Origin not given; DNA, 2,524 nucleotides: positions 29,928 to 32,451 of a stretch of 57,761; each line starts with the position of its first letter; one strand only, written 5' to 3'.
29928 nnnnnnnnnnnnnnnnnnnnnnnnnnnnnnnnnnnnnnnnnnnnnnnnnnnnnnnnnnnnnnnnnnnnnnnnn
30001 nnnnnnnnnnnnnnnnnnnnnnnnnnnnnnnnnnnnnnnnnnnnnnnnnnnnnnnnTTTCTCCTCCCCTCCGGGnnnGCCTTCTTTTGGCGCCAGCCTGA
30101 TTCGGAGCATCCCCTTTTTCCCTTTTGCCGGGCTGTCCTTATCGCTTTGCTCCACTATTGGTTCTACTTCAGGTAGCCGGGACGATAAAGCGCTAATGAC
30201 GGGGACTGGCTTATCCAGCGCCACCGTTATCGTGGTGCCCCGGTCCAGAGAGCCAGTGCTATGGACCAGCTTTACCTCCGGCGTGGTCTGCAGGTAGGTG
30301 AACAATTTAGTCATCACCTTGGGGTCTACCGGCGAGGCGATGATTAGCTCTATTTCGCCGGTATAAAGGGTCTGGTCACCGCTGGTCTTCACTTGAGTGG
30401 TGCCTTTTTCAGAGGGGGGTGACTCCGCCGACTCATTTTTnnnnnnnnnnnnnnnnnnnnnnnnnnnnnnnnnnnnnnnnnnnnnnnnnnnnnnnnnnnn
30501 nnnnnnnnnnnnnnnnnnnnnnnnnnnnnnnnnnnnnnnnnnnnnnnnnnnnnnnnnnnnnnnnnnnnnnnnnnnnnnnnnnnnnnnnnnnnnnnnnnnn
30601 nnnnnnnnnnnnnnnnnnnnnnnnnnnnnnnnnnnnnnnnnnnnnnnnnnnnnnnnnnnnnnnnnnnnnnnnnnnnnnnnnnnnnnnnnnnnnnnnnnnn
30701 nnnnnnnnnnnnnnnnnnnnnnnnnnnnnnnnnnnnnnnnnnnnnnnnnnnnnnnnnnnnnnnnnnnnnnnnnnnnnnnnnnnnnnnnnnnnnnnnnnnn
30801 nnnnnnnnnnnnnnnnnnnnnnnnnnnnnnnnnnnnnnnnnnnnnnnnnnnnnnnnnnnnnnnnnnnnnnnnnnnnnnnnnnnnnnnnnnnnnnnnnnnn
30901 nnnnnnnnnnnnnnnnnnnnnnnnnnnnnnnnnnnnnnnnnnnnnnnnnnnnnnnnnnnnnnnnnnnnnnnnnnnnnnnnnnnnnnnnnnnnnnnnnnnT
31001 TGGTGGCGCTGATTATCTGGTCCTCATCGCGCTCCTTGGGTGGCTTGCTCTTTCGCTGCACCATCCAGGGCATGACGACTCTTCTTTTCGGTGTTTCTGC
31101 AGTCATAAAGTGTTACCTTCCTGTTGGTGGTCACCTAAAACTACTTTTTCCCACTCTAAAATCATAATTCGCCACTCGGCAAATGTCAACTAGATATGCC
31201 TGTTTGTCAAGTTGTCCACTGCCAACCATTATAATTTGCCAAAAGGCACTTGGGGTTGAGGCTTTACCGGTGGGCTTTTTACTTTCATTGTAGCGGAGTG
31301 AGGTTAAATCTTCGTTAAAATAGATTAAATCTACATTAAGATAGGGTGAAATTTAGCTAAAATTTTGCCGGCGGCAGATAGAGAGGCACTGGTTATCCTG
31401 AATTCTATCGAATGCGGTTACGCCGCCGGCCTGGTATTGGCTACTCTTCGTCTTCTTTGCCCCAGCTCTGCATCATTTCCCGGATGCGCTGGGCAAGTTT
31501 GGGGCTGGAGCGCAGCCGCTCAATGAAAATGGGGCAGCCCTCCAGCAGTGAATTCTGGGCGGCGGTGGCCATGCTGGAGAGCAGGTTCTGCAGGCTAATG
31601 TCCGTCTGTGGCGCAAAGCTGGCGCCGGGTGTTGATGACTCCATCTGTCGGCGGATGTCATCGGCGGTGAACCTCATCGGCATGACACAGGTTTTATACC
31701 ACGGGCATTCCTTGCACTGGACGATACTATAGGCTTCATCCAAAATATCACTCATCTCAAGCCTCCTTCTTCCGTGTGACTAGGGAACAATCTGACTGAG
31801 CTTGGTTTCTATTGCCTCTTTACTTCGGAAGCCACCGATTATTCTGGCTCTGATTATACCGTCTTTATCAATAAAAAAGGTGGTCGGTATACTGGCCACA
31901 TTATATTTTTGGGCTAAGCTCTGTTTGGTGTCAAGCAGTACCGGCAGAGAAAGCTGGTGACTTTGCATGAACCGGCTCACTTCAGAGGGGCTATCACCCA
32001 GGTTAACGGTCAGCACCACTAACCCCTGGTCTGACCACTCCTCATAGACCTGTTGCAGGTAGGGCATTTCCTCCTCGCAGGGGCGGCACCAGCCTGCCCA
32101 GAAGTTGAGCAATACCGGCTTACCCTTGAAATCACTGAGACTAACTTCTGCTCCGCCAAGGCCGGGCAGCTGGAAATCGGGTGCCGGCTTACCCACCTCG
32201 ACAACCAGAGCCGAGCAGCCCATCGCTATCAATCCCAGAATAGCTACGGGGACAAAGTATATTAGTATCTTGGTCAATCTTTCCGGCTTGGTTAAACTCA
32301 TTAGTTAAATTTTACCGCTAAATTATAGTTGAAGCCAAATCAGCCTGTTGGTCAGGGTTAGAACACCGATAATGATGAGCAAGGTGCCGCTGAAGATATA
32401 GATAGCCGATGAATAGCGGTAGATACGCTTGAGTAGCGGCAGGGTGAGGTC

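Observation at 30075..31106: Coiled-coil protein built from near-identical 90-bp repeats, encoded directly upstream of PilB2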

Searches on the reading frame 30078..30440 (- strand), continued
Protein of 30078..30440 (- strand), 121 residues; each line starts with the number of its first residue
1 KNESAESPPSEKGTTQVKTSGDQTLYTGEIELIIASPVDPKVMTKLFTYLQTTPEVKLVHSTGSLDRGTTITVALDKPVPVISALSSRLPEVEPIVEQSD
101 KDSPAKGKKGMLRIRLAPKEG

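Call 62: list_cluster_members(proteins=[P0004, P0041, P0056, P0063, P0082, P0092, P0111, P0112, P0143, P0151])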
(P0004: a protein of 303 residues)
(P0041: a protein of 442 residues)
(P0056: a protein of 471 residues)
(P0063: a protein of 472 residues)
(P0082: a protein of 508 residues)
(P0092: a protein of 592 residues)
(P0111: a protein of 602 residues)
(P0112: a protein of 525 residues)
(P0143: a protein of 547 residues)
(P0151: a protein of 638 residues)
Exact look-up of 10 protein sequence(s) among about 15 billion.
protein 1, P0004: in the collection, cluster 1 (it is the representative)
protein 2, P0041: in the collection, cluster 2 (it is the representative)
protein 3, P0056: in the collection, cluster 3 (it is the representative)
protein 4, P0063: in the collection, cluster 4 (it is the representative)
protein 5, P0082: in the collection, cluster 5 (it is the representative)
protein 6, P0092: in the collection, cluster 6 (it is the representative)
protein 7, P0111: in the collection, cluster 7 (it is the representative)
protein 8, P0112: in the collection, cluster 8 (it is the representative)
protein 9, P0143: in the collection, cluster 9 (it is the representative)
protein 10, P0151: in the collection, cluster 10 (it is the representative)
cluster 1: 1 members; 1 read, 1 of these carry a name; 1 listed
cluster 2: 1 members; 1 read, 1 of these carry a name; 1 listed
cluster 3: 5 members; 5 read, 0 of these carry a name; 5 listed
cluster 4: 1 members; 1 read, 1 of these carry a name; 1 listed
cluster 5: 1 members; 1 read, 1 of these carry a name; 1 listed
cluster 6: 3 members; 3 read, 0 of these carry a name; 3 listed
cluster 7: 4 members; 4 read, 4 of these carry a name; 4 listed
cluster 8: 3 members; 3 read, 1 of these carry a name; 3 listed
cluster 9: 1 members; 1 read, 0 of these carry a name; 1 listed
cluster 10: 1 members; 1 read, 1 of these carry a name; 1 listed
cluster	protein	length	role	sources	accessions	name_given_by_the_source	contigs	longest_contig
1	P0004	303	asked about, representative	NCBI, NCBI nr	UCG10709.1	MAG: ATP synthase F0 subunit B [Dehalococcoidia bacterium]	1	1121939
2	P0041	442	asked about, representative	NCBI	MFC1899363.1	hypothetical protein ACFLXP_03425 [Chloroflexota bacterium]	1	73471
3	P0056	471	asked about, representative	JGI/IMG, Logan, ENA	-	-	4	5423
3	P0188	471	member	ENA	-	-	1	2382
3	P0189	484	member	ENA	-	-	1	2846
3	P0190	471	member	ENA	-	-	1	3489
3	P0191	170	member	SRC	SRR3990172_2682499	-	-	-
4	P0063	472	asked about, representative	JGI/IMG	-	vacuolar-type H+-ATPase subunit E/Vma4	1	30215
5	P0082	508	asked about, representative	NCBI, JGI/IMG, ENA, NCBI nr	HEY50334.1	MAG TPA: hypothetical protein G4O20_00805 [Dehalococcoidia bacterium] | hypothetical protein [Dehalococcoidia bacterium]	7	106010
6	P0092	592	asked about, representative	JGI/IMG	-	-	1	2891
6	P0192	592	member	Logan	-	-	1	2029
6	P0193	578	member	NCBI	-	-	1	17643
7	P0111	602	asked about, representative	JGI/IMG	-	hypothetical protein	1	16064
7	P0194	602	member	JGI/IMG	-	hypothetical protein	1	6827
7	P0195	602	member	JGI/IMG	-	hypothetical protein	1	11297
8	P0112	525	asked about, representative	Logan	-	-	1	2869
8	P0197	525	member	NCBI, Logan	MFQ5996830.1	MAG: hypothetical protein ACE5KP_04310 [Dehalococcoidales bacterium]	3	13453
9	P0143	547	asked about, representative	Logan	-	-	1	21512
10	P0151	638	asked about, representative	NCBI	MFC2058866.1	hypothetical protein ACFLTS_04395 [Chloroflexota bacterium]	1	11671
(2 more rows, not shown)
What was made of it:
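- Annotation pipelines gave relatives such names (call 62).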

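Call 63: find_encoding_contigs(protein=P0112, flank=5000, max_places=2)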
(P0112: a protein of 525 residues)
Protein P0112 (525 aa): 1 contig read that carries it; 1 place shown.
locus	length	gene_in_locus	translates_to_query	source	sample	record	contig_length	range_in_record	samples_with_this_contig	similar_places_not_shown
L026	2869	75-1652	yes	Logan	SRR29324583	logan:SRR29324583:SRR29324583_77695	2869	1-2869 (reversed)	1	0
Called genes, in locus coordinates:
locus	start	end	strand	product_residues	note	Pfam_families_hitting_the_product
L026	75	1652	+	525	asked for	-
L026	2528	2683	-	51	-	-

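Call 64: find_encoding_contigs(protein=P0082, flank=5000, max_places=1)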
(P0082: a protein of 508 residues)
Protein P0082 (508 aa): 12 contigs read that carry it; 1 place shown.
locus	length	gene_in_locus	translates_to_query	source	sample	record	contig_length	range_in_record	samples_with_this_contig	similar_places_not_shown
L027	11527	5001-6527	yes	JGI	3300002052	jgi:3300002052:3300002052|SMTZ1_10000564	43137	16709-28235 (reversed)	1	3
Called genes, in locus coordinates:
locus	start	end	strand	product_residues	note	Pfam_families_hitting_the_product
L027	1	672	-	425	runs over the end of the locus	PF09861:Lar_N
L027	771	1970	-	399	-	PF04295:GD_AH_second, PF20629:GD_AH_C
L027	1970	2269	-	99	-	PF08666:SAF (weak)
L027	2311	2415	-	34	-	-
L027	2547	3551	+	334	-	PF00389:2-Hacid_dh, PF02826:2-Hacid_dh_C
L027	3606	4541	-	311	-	PF08450:SGL (faint), PF17170:DUF5128 (faint), PF25021:TEN_NHL (faint), PF06739:SBBP (faint), PF01436:NHL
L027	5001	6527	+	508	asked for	PF28068:Scy (weak)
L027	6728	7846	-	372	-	PF00291:PALP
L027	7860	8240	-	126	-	PF01042:Ribonuc_L-PSP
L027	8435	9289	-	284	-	PF02645:DegV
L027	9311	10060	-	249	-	PF00106:adh_short, PF08659:KR, PF13561:adh_short_C2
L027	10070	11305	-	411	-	PF00109:ketoacyl-synt, PF00108:Thiolase_N (weak), PF02801:Ketoacyl-synt_C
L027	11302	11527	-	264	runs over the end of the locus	PF00106:adh_short, PF08659:KR, PF13561:adh_short_C2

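Call 65: find_encoding_contigs(protein=P0197, flank=5000, max_places=1)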
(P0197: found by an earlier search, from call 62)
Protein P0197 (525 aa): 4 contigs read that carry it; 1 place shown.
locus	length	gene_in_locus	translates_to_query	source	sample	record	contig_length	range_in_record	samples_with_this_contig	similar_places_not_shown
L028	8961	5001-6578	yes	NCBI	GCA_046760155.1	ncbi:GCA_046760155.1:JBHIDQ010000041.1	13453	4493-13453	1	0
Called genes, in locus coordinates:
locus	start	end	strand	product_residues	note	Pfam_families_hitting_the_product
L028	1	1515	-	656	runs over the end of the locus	PF00724:Oxidored_FMN, PF01266:DAO (faint), PF13434:Lys_Orn_oxgnase (faint), PF03486:HI0933_like (faint), PF07992:Pyr_redox_2, PF00070:Pyr_redox (faint), PF00890:FAD_binding_2 (weak), PF13738:Pyr_redox_3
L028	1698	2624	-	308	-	PF00781:DAGK_cat, PF19279:YegS_C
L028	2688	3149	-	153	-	PF02681:DUF212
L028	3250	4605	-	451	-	PF00202:Aminotran_3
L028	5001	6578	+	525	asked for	-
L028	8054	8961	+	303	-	PF02746:MR_MLE_N, PF13378:MR_MLE_C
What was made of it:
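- On Unnamed Dehalococcoidia family, PilB-linked subfamily: Two loci of a divergent paralogous subfamily do not (calls 64, 65).
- A paralogous subfamily with the same C-terminal domain is not linked to pilB and has a weak Pfam Scy hit (calls 64, 65).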

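Call 66: find_encoding_contigs(protein=P0151, flank=5000, max_places=1)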
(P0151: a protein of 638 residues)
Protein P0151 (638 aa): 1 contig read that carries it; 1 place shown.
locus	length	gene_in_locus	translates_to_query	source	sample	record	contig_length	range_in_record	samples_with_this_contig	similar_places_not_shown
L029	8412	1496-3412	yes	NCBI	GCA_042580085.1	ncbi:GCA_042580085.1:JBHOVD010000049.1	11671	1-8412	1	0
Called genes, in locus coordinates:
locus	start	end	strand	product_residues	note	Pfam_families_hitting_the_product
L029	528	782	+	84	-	PF18902:DUF5658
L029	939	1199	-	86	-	-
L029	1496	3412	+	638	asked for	-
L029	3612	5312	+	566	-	PF05157:MshEN, PF00437:T2SSE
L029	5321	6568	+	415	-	PF28597:T2SSF_N (weak), PF00482:T2SSF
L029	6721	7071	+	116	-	-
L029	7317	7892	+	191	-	-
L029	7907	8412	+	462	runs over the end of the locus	PF05137:PilN (faint)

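Call 67: find_encoding_contigs(protein=P0063, flank=5000, max_places=1)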
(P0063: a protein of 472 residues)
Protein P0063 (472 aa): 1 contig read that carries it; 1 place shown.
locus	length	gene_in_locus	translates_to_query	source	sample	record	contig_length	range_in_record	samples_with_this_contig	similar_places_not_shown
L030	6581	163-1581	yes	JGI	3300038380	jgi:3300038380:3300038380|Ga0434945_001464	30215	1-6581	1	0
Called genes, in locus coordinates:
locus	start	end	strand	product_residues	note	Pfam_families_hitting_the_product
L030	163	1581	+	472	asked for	-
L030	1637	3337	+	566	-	PF05157:MshEN, PF00437:T2SSE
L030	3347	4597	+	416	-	PF28597:T2SSF_N, PF00482:T2SSF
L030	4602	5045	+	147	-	PF07963:N_methyl (faint)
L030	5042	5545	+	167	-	PF07963:N_methyl (faint)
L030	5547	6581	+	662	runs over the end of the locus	PF24517:CBM96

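Call 75: find_encoding_contigs(protein=P0004, flank=4000, max_places=1)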
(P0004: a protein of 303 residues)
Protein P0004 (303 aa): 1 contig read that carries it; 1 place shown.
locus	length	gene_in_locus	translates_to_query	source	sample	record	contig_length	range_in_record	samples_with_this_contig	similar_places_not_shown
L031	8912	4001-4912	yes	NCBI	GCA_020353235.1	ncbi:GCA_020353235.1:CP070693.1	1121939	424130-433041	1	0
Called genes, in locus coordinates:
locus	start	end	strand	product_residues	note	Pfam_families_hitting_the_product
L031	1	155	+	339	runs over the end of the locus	-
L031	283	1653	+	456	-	PF07992:Pyr_redox_2, PF00070:Pyr_redox, PF02852:Pyr_redox_dim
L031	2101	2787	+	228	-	PF02683:DsbD_TM, PF13386:DsbD_2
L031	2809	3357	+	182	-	PF08534:Redoxin, PF00578:AhpC-TSA, PF00255:GSHPx (weak), PF00085:Thioredoxin (weak), PF13098:Thioredoxin_2, PF13905:Thioredoxin_8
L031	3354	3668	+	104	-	-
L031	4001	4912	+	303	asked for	-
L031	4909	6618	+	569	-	PF05157:MshEN, PF00437:T2SSE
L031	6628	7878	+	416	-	PF28597:T2SSF_N, PF00482:T2SSF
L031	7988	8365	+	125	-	-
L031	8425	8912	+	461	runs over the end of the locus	-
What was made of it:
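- On F-type ATP synthase subunit b (the name GenBank gives the 80%-identical protein UCG10709.1): The genomic context of UCG10709.1 is CcdA-TlpA-orf104-X-PilB-PilC, not an atp operon (call 75).
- In CP070693.1 the X stop overlaps the pilB start (call 75). One genome shows a translational-coupling-type overlap (call 75). The gene is intact in a 1.12-Mb single-contig genome (call 75).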

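Call 78: search_dna_similar(query=window:30078-30374:-, collection=plasmids, mode=protein, max_evalue=0.001, max_rows=5)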
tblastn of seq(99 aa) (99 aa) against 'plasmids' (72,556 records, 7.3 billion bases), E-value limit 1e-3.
No match.

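Call 79: search_dna_similar(query=window:30078-30374:-, collection=phages, mode=protein, max_evalue=0.001, max_rows=5)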
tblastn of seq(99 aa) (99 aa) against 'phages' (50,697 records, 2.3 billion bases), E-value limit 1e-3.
No match.
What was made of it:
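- Tried and rejected: There was no match (calls 78, 79).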

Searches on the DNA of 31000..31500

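Call 74: search_rna_families(source=window, start=31000, end=31500, threshold=evalue, max_evalue=1)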
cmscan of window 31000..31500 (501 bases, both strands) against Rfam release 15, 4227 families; matches with E-value up to 1: 0.
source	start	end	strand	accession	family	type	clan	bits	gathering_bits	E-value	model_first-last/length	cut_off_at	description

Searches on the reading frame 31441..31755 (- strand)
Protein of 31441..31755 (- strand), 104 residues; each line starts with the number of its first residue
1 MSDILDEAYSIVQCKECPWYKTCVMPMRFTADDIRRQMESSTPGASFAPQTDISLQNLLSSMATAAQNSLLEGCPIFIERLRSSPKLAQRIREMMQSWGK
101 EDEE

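Call 3: search_protein_families(library=pfam, proteins=[window:31441-31755:-], max_evalue=1)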
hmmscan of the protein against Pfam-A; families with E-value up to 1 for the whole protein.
window:31441-31755:- (104 aa): 1 family
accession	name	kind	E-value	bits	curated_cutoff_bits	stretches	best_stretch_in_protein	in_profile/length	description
PF14824.11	Sirohm_synth_M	-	0.034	14.1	25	1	83-95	13-25/28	Sirohaem biosynthesis protein central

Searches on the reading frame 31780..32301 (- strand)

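Call 9: search_protein_families(library=pfam, proteins=[window:31780-32301:-], max_evalue=0.01)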
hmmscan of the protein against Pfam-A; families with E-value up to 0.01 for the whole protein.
window:31780-32301:- (173 aa): 7 families
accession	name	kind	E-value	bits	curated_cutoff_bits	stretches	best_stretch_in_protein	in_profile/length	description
PF00578.27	AhpC-TSA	-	4.2e-37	127.3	26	1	36-152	1-123/124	AhpC/TSA family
PF08534.16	Redoxin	-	9.6e-32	110.3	26.6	1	36-159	2-137/148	Redoxin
PF13905.12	Thioredoxin_8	-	5.1e-16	59.2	27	1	60-149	1-93/94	Thioredoxin-like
PF00085.26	Thioredoxin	-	3.7e-11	43.4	23.5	1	60-168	18-101/103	Thioredoxin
PF13098.12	Thioredoxin_2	-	2.1e-09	38.1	27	1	59-165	4-101/104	Thioredoxin-like domain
PF00255.25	GSHPx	-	0.00068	19.6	27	1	48-98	9-58/108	Glutathione peroxidase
PF13728.12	TraF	-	0.0011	19.2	23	1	55-167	124-222/224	F plasmid transfer operon protein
